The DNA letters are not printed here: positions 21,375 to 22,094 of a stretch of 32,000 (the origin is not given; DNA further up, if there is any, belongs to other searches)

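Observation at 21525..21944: MerR/HspR-type regulators with a strictly conserved C-x23-C-x5-C-x7-C cluster where the dimerisation helix or effector loop normally sits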

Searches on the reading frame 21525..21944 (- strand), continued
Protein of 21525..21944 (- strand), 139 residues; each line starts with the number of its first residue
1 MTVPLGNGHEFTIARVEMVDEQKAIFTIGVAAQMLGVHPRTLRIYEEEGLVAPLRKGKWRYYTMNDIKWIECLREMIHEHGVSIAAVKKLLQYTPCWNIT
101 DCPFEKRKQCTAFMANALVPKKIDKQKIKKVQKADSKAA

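Call 36: fold_search(model_id=the predicted structure, library=pdb)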
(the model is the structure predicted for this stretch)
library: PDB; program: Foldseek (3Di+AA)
matches with E <= 10: 463; with E <= 0.001: 7
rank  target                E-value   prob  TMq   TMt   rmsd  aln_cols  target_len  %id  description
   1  4r4e_B                4.5e-05  1.00  0.56  0.78   2.5        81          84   30  Structure of GlnR-DNA complex (released 2015-03-04)
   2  7tea_C                9.1e-05  1.00  0.57  0.89   1.4        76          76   25  Crystal structure of S. aureus GlnR-DNA complex (released 2022-06-29)
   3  7tea_B                1.8e-04  1.00  0.56  0.85   1.4        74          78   26  Crystal structure of S. aureus GlnR-DNA complex (released 2022-06-29)
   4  7tea_A                2.2e-04  1.00  0.57  0.89   1.7        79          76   25  Crystal structure of S. aureus GlnR-DNA complex (released 2022-06-29)
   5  4r22_B                5.5e-04  1.00  0.54  0.78   1.5        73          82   26  TnrA-DNA complex (released 2015-03-04)
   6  4r4e_A                6.3e-04  1.00  0.52  0.74   2.4        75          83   31  Structure of GlnR-DNA complex (released 2015-03-04)
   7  4r24_B                7.7e-04  1.00  0.54  0.77   1.4        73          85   26  Complete dissection of B. subtilis nitrogen homeostatic circuitry (released 2015-03-04)
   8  5d90_C                1.2e-03  1.00  0.52  0.48   5.5        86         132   29  Crystal structure of HiNmlR, a MerR family regulator lacking the sensor domain, bound to promoter DNA (released 2016-06-29)
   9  5i44_A                1.8e-03  1.00  0.48  0.83   1.7        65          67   18  Structure of RacA-DNA complex; P21 form (released 2016-05-04)
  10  5d8c_A                1.9e-03  1.00  0.48  0.46   2.2        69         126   28  Crystal structure of HiNmlR, a MerR family regulator lacking the sensor domain, bound to promoter DNA (released 2016-06-29)
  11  5d8c_B                2.8e-03  1.00  0.49  0.47   5.6        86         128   28  Crystal structure of HiNmlR, a MerR family regulator lacking the sensor domain, bound to promoter DNA (released 2016-06-29)
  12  5d90_A                3.6e-03  1.00  0.50  0.48   5.6        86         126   28  Crystal structure of HiNmlR, a MerR family regulator lacking the sensor domain, bound to promoter DNA (released 2016-06-29)
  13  4wls_A                4.7e-03  1.00  0.47  0.51  12.6       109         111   21  Crystal structure of the metal-free (repressor) form of E. Coli CUER, a copper efflux regulator, bound to COPA promote (released 2015-09-02)
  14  3d70_A                4.7e-03  1.00  0.50  0.24  14.8       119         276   17  Crystal structure of E253A mutant of BMRR bound to 22-bp oligonucleotide (released 2008-08-26)
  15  5i44_G                5.0e-03  1.00  0.46  0.79   1.3        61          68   20  Structure of RacA-DNA complex; P21 form (released 2016-05-04)
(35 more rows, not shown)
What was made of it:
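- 21666..21869 (-): P1 MerR-type winged HTH (residues 9-76 of the 122-aa form). Foldseek top hits are GlnR/TnrA, TM 0.78-0.89 on the target (call 36).
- On MerR family (Pfam MerR_1 / MerR): The fold matches GlnR, TnrA, NmlR, CueR and SoxR HTH domains (call 36).
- On MerR family (classical metal/drug sensors): Full-length alignments to CueR, BmrR and PbrR have rmsd of 12-15 A (call 36).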

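Call 44: find_encoding_contigs(protein=P0246, flank=5000, max_places=3)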
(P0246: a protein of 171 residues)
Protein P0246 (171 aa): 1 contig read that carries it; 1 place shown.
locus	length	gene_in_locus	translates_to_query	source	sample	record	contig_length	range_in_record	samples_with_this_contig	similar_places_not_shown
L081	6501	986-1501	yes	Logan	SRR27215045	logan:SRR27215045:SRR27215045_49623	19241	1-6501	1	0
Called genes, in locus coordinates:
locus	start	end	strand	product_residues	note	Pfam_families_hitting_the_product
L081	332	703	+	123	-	-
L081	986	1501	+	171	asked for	PF00376:MerR, PF12728:HTH_17 (faint), PF13411:MerR_1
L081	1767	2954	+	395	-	PF03916:NrfD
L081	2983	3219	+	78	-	-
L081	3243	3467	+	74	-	-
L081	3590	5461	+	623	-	PF06480:FtsH_ext (faint), PF06068:TIP49 (weak), PF00004:AAA, PF17862:AAA_lid_3, PF01434:Peptidase_M41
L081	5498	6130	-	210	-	PF03567:Sulfotransfer_2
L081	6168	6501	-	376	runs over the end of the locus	PF13439:Glyco_transf_4, PF13579:Glyco_trans_4_4, PF20706:GT4-conflict (faint), PF00534:Glycos_transf_1, PF13692:Glyco_trans_1_4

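Call 45: list_cluster_members(proteins=[P0246, P0250, P0253, P0277, P0283, P0299, P0313, P0324, P0329, P0272])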
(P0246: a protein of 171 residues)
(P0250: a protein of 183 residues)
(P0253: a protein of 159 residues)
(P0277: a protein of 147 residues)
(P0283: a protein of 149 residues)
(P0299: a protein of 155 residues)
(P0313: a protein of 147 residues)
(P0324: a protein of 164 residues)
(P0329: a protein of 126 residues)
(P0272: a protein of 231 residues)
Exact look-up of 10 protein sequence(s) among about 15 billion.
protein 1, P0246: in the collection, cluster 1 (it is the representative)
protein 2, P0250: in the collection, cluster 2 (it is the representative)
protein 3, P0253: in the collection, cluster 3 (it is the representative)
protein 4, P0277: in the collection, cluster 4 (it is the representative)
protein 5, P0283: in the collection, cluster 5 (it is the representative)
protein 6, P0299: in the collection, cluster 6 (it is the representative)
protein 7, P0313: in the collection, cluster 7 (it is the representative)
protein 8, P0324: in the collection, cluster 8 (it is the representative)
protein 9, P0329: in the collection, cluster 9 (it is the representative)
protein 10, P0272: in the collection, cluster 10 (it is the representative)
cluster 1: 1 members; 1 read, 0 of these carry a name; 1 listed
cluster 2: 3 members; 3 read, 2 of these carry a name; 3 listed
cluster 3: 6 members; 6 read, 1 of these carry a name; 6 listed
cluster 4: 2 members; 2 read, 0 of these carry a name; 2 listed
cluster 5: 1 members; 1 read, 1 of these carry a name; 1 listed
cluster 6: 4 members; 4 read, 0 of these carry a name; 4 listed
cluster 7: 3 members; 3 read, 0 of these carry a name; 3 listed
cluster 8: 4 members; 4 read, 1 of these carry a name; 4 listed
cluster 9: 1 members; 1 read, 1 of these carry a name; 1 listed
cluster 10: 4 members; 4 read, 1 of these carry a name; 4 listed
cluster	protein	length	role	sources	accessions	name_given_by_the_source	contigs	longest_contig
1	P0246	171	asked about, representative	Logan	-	-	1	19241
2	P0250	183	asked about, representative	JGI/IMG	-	-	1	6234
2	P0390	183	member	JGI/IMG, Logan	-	MerR family transcriptional regulator/heat shock protein HspR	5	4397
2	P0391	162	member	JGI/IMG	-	MerR family transcriptional regulator/heat shock protein HspR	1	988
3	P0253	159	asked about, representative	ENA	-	-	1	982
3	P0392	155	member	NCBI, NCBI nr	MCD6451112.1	MAG: MerR family transcriptional regulator [Acidobacteria bacterium] | MerR family transcriptional regulator [Acidobacteriota bacterium]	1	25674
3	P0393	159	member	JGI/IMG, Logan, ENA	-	-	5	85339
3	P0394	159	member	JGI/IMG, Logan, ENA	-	-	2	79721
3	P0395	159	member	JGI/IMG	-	-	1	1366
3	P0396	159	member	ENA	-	-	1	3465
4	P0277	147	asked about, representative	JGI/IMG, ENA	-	-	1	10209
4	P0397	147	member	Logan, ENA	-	-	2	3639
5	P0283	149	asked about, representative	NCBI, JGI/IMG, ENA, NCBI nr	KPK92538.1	hypothetical protein AMJ80_06545 [bacterium SM23_31] | MAG: hypothetical protein AMJ80_06545 [bacterium SM23_31]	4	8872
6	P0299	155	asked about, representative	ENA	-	-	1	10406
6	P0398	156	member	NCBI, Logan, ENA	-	-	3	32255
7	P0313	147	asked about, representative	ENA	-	-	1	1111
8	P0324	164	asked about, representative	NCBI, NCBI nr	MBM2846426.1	MAG: MerR family transcriptional regulator [Bacteroidetes bacterium] | MerR family transcriptional regulator [Bacteroidota bacterium]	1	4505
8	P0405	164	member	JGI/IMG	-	-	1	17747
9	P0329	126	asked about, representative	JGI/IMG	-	MerR family transcriptional regulator/heat shock protein HspR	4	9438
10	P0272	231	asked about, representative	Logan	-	-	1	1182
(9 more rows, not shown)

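Call 46: find_encoding_contigs(protein=P0393, flank=5000, max_places=2)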
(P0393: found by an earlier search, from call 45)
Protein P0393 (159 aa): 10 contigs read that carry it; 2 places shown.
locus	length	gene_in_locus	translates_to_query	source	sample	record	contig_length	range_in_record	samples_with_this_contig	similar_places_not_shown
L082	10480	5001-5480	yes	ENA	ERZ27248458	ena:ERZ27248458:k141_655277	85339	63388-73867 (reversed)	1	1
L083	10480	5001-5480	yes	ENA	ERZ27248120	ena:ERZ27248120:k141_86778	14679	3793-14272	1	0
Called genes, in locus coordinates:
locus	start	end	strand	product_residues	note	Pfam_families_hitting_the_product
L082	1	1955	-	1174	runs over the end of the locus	-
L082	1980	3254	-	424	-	-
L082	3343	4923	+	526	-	PF05762:VWA_CoxE (weak), PF00092:VWA, PF13519:VWA_2, PF13768:VWA_3 (weak)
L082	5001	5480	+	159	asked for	PF00376:MerR, PF13411:MerR_1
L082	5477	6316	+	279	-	PF11449:ArsP_2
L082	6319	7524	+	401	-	PF01545:Cation_efflux, PF16916:ZT_dimer, PF02579:Nitro_FeMo-Co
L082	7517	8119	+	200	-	PF08901:DUF1847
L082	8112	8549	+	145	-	PF08821:CGGC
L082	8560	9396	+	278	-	PF20720:nSTAND3 (weak), PF00142:Fer4_NifH (faint), PF02374:ArsA_ATPase (weak), PF09140:MipZ (weak), PF10609:ParA, PF13614:AAA_31, PF01656:CbiA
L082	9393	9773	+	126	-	PF02579:Nitro_FeMo-Co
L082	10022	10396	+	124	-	PF17253:DUF5320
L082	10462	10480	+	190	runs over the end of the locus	-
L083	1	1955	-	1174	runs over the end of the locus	-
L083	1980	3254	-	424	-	-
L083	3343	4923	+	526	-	PF05762:VWA_CoxE (weak), PF00092:VWA, PF13519:VWA_2, PF13768:VWA_3 (weak)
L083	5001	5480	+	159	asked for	PF00376:MerR, PF13411:MerR_1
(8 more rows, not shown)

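Call 47: find_encoding_contigs(protein=P0398, flank=5000, max_places=2)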
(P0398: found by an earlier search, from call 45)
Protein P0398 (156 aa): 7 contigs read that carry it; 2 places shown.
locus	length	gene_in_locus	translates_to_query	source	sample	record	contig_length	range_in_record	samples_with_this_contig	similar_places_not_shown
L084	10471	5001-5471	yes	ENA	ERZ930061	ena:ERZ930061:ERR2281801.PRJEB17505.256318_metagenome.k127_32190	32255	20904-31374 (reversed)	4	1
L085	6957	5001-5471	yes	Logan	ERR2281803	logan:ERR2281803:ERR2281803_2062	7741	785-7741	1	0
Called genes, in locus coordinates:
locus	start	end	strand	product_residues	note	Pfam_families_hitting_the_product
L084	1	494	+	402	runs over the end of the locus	PF07969:Amidohydro_3, PF01979:Amidohydro_1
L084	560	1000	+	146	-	-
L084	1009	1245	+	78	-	PF03994:DUF350 (weak)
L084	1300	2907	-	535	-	-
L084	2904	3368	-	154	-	PF01590:GAF, PF13185:GAF_2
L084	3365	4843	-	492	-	PF01940:DUF92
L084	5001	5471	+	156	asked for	PF00376:MerR, PF13411:MerR_1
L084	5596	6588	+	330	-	PF00581:Rhodanese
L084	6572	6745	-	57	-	-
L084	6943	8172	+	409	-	PF14522:Cytochrome_C7 (faint)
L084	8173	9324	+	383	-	-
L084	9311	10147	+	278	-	PF22113:Mtrc-MtrF_II-IV_dom (faint), PF14522:Cytochrome_C7 (weak)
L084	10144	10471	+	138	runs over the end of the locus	-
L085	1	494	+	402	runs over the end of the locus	PF07969:Amidohydro_3, PF01979:Amidohydro_1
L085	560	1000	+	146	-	-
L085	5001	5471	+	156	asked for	PF00376:MerR, PF13411:MerR_1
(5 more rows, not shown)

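Call 48: find_encoding_contigs(protein=P0405, flank=5000, max_places=2)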
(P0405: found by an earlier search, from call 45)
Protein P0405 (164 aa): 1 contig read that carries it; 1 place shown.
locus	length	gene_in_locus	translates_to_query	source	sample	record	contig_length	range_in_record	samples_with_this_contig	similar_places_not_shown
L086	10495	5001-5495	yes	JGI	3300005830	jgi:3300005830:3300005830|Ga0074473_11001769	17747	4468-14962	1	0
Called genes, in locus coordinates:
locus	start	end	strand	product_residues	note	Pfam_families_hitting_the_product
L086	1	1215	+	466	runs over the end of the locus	PF02233:PNTB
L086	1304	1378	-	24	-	-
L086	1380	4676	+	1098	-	PF26549:Tricorn_N, PF07676:PD40 (weak), PF26550:Tricorn_2nd (weak), PF26549:Tricorn_N, PF26550:Tricorn_2nd, PF14684:Tricorn_C1, PF14685:PDZ_Tricorn, PF03572:Peptidase_S41, +5 more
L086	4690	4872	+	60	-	-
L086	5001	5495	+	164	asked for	PF12728:HTH_17 (weak), PF00376:MerR, PF13411:MerR_1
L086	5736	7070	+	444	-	PF01654:Cyt_bd_oxida_I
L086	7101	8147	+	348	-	PF02322:Cyt_bd_oxida_II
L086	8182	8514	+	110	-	-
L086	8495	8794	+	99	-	PF11845:Tll0287-like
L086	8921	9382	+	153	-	PF02566:OsmC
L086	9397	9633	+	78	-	PF09723:Zn_ribbon_8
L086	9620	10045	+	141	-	PF00581:Rhodanese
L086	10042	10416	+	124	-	PF00581:Rhodanese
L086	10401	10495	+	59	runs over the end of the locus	PF19628:DUF6132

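Call 51: find_encoding_contigs(protein=P0277, flank=5000, max_places=1)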
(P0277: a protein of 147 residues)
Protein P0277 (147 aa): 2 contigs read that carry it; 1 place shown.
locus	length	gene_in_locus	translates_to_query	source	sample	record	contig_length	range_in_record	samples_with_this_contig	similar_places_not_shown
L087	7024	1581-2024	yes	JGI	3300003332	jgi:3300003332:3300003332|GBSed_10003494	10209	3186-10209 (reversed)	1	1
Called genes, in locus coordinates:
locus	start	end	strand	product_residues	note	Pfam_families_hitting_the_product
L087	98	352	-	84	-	PF04023:FeoA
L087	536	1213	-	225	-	PF01325:Fe_dep_repress, PF02742:Fe_dep_repr_C, PF04023:FeoA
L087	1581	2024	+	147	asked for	PF00376:MerR, PF13411:MerR_1, PF13591:MerR_2 (faint)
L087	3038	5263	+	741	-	PF10518:TAT_signal (weak), PF04879:Molybdop_Fe4S4, PF00384:Molybdopterin, PF01568:Molydop_binding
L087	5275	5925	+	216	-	PF02613:Nitrate_red_del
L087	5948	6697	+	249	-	PF13247:Fer4_11, PF12838:Fer4_7, PF25160:LdpA_Fe-S-bd (weak), PF00037:Fer4 (weak), PF12797:Fer4_2 (weak), PF12837:Fer4_6 (weak), PF13237:Fer4_10 (weak), PF13187:Fer4_9 (weak), +2 more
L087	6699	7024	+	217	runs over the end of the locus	PF01292:Ni_hydr_CYTB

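Call 52: find_encoding_contigs(protein=P0329, flank=5000, max_places=1)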
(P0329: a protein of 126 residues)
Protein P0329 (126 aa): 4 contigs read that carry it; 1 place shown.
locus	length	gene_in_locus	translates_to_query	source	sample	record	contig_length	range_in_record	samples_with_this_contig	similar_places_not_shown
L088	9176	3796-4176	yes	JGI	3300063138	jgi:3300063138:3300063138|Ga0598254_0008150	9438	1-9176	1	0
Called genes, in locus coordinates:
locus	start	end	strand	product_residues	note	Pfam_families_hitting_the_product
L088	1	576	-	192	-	?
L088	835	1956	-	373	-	PF09860:DUF2087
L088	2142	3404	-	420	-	PF06134:RhaA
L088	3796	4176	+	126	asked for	PF00376:MerR (weak), PF13411:MerR_1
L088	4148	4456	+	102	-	-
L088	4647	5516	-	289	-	PF10648:Gmad2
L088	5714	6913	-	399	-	PF07690:MFS_1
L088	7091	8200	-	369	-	PF00155:Aminotran_1_2, PF01053:Cys_Met_Meta_PP (weak), PF00266:Aminotran_5 (faint), PF04864:Alliinase_C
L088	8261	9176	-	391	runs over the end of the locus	?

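Call 53: find_encoding_contigs(protein=P0283, flank=5000, max_places=1)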
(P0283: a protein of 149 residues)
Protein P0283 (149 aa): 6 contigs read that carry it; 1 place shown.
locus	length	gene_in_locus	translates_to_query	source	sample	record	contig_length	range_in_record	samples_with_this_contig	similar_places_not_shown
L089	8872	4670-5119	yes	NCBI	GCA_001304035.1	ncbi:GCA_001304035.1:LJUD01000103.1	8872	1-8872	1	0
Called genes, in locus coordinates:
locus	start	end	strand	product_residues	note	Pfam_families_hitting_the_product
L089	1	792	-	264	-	PF17900:Peptidase_M1_N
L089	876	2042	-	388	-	PF02684:LpxB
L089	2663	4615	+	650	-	PF14522:Cytochrome_C7 (faint), PF09699:Paired_CXXCH_1 (faint), PF14537:Cytochrom_c3_2 (weak), PF01292:Ni_hydr_CYTB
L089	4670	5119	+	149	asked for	PF13411:MerR_1, PF00376:MerR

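Call 77: list_cluster_members(proteins=[P0247, P0258, P0260, P0270, P0304, P0251, P0325, P0331, P0370, P0385])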
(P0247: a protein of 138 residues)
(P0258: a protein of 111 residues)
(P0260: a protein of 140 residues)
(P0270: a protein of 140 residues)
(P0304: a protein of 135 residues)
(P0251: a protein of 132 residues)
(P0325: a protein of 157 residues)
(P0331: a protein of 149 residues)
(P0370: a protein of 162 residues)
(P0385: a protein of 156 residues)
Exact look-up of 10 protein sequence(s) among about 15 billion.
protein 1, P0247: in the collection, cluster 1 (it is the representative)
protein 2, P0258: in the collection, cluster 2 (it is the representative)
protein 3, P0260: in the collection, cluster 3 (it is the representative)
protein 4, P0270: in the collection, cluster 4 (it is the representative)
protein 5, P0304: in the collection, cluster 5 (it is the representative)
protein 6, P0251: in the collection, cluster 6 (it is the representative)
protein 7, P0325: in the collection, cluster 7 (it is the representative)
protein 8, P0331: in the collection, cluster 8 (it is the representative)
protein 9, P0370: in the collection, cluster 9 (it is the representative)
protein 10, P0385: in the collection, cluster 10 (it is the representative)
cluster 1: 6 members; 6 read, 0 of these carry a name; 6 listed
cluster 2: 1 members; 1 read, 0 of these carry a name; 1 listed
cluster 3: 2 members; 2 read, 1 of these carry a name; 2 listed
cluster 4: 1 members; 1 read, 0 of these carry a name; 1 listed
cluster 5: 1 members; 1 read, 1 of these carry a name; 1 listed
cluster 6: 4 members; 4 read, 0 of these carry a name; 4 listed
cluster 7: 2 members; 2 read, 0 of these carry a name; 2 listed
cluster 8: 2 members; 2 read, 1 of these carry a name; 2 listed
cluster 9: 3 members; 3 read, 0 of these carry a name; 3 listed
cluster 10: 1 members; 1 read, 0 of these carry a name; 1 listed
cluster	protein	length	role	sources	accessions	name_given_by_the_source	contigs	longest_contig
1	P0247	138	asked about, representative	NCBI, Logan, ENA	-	-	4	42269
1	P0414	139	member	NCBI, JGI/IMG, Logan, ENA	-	-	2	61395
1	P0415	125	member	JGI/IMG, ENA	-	-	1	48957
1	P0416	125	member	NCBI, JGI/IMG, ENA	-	-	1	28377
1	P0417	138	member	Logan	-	-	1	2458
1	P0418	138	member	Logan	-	-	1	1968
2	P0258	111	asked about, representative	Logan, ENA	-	-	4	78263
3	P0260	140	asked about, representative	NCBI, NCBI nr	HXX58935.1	MAG TPA: MerR family transcriptional regulator [Thermodesulfovibrionales bacterium] | MerR family transcriptional regulator [Thermodesulfovibrionales bacterium]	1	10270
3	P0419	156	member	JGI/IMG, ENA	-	-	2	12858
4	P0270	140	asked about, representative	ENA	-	-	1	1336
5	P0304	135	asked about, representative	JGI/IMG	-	MerR family transcriptional regulator/heat shock protein HspR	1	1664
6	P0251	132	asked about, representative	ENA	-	-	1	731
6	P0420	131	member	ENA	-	-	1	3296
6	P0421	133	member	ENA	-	-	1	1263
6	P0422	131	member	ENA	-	-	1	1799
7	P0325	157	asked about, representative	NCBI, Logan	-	-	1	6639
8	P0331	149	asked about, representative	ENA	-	-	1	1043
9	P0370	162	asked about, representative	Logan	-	-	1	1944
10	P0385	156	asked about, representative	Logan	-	-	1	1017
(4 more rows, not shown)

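Call 78: find_encoding_contigs(protein=P0258, flank=5000, max_places=1)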
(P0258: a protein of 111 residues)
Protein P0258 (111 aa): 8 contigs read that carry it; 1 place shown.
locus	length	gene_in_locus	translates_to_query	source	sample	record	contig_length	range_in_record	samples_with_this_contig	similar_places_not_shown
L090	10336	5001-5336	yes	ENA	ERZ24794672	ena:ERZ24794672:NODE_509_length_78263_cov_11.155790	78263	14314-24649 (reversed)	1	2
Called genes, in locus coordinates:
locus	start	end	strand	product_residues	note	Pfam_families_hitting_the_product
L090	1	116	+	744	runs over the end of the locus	PF01751:Toprim, PF01131:Topoisom_bac, PF01396:Zn_ribbon_Top1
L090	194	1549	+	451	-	PF01134:GIDA, PF01266:DAO (weak), PF13450:NAD_binding_8 (weak)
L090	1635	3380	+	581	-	PF02401:LYTB, PF01040:UbiA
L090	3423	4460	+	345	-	PF13717:Zn_ribbon_4, PF13719:Zn_ribbon_5 (weak)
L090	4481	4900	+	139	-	PF01951:Archease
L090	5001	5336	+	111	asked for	PF00376:MerR, PF13411:MerR_1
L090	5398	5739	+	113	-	PF01155:HypA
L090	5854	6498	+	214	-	PF02492:cobW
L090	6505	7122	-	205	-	-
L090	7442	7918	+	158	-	-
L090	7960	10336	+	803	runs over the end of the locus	PF00708:Acylphosphatase, PF07503:zf-HYPF, PF01300:Sua5_yciO_yrdC, PF17788:HypF_C, PF22521:HypF_C_2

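Call 79: find_encoding_contigs(protein=P0414, flank=5000, max_places=1)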
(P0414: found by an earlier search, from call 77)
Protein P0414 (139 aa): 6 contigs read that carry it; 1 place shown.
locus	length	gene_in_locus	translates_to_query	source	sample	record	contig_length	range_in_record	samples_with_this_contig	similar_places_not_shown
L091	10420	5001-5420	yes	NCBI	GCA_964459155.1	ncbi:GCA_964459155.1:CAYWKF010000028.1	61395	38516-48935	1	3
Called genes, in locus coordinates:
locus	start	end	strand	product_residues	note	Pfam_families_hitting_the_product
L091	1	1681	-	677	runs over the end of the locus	PF00989:PAS, PF08448:PAS_4, PF13426:PAS_9, PF00989:PAS, PF08448:PAS_4, PF13426:PAS_9, PF00158:Sigma54_activat, PF14532:Sigma54_activ_2, +6 more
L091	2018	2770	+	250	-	PF13247:Fer4_11, PF12838:Fer4_7 (weak), PF13187:Fer4_9 (weak), PF25160:LdpA_Fe-S-bd (weak), PF12797:Fer4_2 (weak), PF13237:Fer4_10 (weak), PF00037:Fer4 (weak), PF12838:Fer4_7 (weak), +3 more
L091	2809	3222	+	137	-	PF14522:Cytochrome_C7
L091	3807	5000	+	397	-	PF03916:NrfD, PF14589:NrfD_2 (weak)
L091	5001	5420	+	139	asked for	PF13411:MerR_1, PF00376:MerR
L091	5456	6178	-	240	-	-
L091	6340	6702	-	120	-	PF02085:Cytochrom_CIII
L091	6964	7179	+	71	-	-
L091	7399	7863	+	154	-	PF00011:HSP20, PF17886:ArsA_HSP20 (weak)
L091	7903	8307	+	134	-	PF00011:HSP20, PF27746:Small_heat_shock_put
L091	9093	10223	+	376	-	PF00988:CPSase_sm_chain, PF00117:GATase, PF07722:Peptidase_C26 (faint)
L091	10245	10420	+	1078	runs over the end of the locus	PF25596:CPSase_L_D1, PF02786:CPSase_L_D2, PF02787:CPSase_L_D3, PF25596:CPSase_L_D1, PF02222:ATP-grasp, PF02786:CPSase_L_D2, PF07478:Dala_Dala_lig_C, PF15632:ATPgrasp_Ter, +6 more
